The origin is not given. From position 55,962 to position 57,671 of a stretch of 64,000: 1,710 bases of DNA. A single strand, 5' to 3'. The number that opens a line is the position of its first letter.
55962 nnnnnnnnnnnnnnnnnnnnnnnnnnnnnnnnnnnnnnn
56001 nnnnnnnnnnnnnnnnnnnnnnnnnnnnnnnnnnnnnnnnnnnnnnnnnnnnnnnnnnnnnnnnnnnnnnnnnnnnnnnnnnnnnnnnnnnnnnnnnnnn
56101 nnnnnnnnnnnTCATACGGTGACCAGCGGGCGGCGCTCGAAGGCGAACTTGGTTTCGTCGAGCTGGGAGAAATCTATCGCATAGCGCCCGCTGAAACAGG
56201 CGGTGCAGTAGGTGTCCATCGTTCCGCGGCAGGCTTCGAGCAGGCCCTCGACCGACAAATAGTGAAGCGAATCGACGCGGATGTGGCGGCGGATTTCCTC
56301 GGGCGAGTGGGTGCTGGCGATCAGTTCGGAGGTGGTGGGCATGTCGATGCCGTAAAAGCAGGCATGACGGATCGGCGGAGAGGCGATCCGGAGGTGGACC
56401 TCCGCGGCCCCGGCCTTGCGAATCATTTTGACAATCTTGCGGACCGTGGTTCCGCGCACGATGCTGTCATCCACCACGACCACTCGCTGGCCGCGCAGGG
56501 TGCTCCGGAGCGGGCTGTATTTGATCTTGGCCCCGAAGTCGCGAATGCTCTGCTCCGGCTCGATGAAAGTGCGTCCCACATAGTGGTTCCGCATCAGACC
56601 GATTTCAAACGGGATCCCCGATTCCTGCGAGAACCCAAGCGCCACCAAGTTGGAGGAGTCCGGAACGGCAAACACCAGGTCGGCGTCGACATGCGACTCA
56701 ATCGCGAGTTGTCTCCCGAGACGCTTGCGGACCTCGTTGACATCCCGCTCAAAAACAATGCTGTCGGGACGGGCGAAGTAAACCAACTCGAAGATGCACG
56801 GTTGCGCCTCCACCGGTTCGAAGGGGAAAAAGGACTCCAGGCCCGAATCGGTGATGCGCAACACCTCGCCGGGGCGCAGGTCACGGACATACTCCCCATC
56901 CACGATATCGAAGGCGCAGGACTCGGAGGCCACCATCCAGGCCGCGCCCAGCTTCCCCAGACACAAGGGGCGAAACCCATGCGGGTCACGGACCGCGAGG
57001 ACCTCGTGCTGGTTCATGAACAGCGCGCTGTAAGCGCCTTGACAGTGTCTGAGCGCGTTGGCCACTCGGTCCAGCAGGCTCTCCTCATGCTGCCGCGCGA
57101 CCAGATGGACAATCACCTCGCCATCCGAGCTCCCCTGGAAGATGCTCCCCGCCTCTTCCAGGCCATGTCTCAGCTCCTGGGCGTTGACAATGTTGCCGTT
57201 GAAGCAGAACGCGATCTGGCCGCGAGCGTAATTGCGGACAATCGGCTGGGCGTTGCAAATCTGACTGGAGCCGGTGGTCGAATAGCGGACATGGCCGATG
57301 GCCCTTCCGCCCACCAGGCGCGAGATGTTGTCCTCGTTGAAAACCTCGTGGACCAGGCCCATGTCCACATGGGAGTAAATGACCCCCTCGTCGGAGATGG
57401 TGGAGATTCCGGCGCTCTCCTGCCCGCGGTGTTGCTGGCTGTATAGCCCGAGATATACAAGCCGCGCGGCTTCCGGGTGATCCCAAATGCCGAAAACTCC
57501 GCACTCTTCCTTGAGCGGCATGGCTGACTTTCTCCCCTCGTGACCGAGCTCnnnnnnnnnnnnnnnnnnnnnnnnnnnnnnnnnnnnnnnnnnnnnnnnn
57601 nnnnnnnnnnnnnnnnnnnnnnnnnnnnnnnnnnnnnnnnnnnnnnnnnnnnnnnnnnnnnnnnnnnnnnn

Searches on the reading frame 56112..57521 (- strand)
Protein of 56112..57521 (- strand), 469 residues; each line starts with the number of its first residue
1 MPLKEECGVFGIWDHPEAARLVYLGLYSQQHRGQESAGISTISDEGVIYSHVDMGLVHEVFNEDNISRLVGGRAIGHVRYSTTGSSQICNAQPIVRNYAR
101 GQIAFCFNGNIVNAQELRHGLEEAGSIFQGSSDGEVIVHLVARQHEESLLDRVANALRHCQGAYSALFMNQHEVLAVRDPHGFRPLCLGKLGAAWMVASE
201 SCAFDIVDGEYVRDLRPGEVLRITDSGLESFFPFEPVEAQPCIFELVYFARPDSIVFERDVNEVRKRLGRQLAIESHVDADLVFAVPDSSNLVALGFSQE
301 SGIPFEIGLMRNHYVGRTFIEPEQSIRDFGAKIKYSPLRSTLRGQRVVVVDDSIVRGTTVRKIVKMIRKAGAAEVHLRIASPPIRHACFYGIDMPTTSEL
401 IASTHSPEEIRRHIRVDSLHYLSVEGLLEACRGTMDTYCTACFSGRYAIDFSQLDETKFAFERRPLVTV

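Call 85: search_protein_families(library=pfam, proteins=[window:56112-57521:-], max_evalue=0.01)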
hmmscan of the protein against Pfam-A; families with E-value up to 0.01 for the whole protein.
window:56112-57521:- (469 aa): 4 families
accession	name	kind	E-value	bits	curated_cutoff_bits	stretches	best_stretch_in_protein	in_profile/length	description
PF13537.11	GATase_7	-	1.4e-20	74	25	1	89-204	11-121/123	Glutamine amidotransferase domain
PF13522.11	GATase_6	-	1.9e-18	67.2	27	1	73-200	12-130/130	Glutamine amidotransferase domain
PF00156.33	Pribosyltran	-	2.3e-06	27.4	26.3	1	337-377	80-120/158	Phosphoribosyl transferase domain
PF13230.11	GATase_4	-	3.4e-05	23.3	23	1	74-137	74-133/272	Glutamine amidotransferases class-II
